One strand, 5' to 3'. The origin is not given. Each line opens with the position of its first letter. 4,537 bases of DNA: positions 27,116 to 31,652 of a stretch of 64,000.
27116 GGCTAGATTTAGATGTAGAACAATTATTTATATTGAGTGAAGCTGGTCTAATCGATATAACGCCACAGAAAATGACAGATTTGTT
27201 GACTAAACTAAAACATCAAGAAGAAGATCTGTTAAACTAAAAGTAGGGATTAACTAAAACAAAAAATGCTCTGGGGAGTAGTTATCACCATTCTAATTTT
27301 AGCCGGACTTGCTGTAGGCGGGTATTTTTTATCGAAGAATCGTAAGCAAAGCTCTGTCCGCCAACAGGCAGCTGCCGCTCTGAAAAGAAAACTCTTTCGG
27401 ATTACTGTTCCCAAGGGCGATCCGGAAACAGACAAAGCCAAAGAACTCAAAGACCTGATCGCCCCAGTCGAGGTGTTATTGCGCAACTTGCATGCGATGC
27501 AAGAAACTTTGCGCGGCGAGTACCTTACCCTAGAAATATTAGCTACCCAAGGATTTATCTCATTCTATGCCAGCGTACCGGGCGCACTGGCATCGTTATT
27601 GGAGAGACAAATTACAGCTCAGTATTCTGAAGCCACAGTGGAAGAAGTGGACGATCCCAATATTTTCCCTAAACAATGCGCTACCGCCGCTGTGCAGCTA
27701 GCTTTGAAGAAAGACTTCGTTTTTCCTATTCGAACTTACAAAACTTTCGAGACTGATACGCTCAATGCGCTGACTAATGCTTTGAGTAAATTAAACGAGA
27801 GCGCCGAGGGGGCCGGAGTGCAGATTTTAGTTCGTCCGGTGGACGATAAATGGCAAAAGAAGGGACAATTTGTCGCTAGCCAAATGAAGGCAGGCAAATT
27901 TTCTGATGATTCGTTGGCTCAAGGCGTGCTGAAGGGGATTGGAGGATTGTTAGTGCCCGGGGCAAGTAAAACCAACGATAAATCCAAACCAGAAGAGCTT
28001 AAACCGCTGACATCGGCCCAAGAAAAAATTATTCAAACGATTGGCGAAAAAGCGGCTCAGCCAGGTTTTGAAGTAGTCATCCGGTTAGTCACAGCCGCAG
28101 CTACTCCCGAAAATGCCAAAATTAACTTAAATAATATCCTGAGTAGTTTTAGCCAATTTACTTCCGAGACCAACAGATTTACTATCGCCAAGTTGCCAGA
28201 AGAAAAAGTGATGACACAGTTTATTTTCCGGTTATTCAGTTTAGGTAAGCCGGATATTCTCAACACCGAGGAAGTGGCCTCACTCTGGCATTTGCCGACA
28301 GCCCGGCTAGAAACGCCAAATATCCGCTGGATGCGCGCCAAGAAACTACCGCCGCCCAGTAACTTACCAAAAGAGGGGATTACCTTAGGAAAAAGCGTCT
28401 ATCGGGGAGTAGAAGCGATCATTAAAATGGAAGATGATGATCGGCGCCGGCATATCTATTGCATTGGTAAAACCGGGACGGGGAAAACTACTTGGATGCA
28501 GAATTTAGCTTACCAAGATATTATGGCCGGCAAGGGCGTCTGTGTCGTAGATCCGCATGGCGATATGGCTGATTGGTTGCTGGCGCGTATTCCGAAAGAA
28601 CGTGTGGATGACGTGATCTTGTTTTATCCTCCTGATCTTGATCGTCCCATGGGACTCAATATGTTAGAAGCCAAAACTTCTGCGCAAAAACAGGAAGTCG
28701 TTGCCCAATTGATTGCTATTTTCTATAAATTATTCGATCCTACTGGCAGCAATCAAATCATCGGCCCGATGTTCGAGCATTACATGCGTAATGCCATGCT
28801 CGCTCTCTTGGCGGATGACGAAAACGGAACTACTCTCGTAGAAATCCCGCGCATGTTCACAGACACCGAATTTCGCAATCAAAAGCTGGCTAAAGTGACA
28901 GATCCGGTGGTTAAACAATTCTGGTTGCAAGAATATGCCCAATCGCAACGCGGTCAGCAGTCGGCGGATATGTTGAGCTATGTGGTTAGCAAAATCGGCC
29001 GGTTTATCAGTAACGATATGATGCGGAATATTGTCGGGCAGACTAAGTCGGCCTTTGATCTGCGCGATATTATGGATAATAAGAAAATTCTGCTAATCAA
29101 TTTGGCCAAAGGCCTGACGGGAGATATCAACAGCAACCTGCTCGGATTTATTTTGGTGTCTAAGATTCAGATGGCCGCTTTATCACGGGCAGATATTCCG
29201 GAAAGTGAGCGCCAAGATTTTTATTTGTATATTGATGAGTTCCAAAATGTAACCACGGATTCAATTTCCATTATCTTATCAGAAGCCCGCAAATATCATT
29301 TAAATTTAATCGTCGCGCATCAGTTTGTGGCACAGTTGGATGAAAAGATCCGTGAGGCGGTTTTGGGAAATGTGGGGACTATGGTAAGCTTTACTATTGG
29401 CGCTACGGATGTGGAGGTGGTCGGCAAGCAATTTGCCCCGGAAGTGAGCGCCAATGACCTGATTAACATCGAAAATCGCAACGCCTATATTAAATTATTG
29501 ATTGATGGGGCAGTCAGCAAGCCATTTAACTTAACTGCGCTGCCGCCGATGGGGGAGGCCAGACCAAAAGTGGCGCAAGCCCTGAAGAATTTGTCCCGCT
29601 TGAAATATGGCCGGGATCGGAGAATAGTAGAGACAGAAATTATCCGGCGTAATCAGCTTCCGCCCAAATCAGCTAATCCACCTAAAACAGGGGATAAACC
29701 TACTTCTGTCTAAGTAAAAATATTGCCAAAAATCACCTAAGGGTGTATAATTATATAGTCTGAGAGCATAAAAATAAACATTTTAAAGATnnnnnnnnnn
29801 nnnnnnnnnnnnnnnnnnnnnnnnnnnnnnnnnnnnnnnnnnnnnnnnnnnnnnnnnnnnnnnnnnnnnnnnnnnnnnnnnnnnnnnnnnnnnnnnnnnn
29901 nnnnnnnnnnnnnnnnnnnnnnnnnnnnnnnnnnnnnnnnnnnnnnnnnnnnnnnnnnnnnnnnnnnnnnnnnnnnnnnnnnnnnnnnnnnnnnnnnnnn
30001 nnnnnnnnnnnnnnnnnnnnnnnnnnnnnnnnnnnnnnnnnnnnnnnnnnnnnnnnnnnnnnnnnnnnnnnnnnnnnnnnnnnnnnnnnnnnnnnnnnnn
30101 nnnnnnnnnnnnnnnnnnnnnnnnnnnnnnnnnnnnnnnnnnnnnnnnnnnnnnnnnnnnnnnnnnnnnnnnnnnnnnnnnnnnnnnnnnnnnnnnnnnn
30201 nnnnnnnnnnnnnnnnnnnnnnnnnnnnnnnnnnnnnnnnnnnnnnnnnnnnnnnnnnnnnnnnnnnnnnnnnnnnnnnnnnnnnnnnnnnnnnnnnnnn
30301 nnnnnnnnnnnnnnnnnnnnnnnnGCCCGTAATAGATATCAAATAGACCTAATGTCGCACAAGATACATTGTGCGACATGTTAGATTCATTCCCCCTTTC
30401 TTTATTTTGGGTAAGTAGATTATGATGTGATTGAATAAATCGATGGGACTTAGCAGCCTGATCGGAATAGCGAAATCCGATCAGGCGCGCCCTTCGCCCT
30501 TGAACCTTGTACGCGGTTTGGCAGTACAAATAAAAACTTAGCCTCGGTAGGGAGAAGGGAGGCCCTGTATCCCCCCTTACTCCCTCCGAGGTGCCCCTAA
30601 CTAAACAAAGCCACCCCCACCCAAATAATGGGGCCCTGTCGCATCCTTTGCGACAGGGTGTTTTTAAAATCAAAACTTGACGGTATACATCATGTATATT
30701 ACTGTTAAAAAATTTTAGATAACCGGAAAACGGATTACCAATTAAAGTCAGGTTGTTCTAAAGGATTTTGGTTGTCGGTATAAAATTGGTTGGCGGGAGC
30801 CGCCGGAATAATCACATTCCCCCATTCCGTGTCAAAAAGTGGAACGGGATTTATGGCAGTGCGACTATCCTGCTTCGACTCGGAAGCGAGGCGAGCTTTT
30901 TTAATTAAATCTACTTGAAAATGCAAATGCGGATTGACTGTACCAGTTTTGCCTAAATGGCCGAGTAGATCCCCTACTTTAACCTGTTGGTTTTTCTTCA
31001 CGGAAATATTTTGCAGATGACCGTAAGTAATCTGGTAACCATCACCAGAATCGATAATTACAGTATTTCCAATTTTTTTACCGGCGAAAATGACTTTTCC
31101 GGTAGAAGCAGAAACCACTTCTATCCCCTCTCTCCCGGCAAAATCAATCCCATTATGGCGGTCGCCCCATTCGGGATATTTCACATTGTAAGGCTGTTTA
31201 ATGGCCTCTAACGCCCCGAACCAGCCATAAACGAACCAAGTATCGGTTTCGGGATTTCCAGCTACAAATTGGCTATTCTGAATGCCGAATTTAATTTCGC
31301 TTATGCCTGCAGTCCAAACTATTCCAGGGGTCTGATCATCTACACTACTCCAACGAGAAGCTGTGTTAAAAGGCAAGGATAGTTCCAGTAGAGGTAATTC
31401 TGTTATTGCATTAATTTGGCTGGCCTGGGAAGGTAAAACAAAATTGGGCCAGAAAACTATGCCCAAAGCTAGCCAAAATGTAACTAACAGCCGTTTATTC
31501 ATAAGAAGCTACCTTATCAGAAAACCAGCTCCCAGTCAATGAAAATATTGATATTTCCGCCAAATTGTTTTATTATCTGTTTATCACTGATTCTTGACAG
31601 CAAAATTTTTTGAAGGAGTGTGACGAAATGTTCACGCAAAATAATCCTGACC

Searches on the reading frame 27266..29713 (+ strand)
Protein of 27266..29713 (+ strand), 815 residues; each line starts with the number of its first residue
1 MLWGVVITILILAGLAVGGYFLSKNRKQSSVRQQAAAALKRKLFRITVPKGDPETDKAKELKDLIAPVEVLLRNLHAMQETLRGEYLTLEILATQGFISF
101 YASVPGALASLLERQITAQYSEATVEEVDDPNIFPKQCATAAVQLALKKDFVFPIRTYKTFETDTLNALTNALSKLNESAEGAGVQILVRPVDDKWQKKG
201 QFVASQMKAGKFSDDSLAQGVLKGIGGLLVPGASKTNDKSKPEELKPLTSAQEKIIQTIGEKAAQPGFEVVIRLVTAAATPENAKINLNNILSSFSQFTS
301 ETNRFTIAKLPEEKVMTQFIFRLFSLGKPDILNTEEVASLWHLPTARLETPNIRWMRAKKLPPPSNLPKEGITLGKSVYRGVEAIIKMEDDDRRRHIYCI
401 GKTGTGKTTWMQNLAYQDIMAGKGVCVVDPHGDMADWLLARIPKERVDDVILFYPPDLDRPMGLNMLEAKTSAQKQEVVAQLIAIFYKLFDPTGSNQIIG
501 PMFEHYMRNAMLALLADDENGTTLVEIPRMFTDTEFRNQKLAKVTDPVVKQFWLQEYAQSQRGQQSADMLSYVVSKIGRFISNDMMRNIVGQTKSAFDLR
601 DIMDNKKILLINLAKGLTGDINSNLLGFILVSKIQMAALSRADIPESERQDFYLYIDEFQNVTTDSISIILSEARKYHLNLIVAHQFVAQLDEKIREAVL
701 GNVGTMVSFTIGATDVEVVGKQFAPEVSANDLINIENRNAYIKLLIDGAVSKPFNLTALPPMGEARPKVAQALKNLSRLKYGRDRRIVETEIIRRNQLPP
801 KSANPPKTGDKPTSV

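Call 14: search_protein_families(library=pfam, proteins=[window:27266-29713:+], max_evalue=0.01)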
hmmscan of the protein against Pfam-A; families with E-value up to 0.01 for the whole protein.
window:27266-29713:+ (815 aa): 6 families
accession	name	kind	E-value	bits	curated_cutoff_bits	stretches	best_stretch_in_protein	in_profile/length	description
PF10412.15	TrwB_AAD_bind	-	2e-06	27.4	20.5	1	386-694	7-289/387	Type IV secretion-system coupling protein DNA-binding domain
PF01935.23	DUF87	-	1.6e-05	25.5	23.2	1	374-444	3-69/220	Helicase HerA, central domain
PF13401.12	AAA_22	-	8.8e-05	23.3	27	1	393-429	4-40/130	AAA domain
PF12696.13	TraG-D_C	-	0.00014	22.2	22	1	652-711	2-66/126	TraM recognition site of TraD and TraG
PF25199.1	nSTAND_NTPase5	-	0.00083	19.6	34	1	382-447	29-95/145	Novel STAND NTPase 5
PF05872.18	HerA_C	-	0.0037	16.4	22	0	389-436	16-63/502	Helicase HerA-like C-terminal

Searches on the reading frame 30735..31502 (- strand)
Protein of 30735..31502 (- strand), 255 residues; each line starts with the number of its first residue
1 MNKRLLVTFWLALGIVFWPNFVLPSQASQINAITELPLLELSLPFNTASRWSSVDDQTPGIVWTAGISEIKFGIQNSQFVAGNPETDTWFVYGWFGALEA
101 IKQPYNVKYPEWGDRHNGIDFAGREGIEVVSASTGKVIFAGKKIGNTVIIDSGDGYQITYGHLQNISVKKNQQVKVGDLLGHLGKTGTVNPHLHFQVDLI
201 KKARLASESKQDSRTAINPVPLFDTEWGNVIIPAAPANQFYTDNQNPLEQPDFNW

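Call 14: search_protein_families(library=pfam, proteins=[window:30735-31502:-], max_evalue=0.01)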
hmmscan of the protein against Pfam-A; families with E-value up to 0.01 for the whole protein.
window:30735-31502:- (255 aa): 2 families
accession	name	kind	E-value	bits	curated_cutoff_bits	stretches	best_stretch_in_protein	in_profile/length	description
PF01551.29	Peptidase_M23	-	5.3e-26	91.1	28.7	1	115-198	2-88/96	Peptidase family M23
PF13533.13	Biotin_lipoyl_2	-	0.0034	17.6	29.8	1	163-180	11-28/32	Biotin-lipoyl like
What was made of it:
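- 30735..31502 (-): M23 family peptidase with an N-terminal signal peptide, predicted to be translated from a leaderless mRNA. Pfam PF01551, E = 5e-26 (call 14).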

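Call 32: find_related_loci(query=window:30735-31502:-, collection=metagenome_contigs, flank=3000)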
Query window:30735-31502:- (255 aa) in metagenome_contigs; peptide patterns used: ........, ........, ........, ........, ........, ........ (x = any residue, [..] = any of these).
180 stretches matched a pattern; 45 encode a relative of the query (tblastn E <= 1e-3); 45 distinct loci.
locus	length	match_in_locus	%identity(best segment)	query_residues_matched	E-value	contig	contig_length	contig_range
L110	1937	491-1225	75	1-255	8e-134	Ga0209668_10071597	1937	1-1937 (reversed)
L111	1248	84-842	61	1-255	2e-114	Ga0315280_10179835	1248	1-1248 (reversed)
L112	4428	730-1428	66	39-255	1e-102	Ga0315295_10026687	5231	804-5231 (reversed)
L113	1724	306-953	70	39-255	6e-107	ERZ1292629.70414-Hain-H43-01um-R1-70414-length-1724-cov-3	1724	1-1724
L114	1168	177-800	72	39-255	7e-109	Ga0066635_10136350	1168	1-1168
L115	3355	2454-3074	65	39-255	6e-96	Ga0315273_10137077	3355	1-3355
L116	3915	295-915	66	41-255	3e-92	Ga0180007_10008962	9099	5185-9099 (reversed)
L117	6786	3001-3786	55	39-255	7e-90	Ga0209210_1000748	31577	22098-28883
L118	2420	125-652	74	70-255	6e-93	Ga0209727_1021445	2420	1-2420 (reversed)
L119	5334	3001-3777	52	3-255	2e-85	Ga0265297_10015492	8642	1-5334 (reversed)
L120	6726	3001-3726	57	35-255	8e-85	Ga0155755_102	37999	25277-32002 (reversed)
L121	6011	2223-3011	51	3-255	2e-82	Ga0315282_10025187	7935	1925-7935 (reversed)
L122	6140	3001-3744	51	6-255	4e-82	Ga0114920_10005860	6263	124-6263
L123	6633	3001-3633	56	35-255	6e-81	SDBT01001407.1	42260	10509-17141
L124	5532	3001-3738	52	4-255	3e-80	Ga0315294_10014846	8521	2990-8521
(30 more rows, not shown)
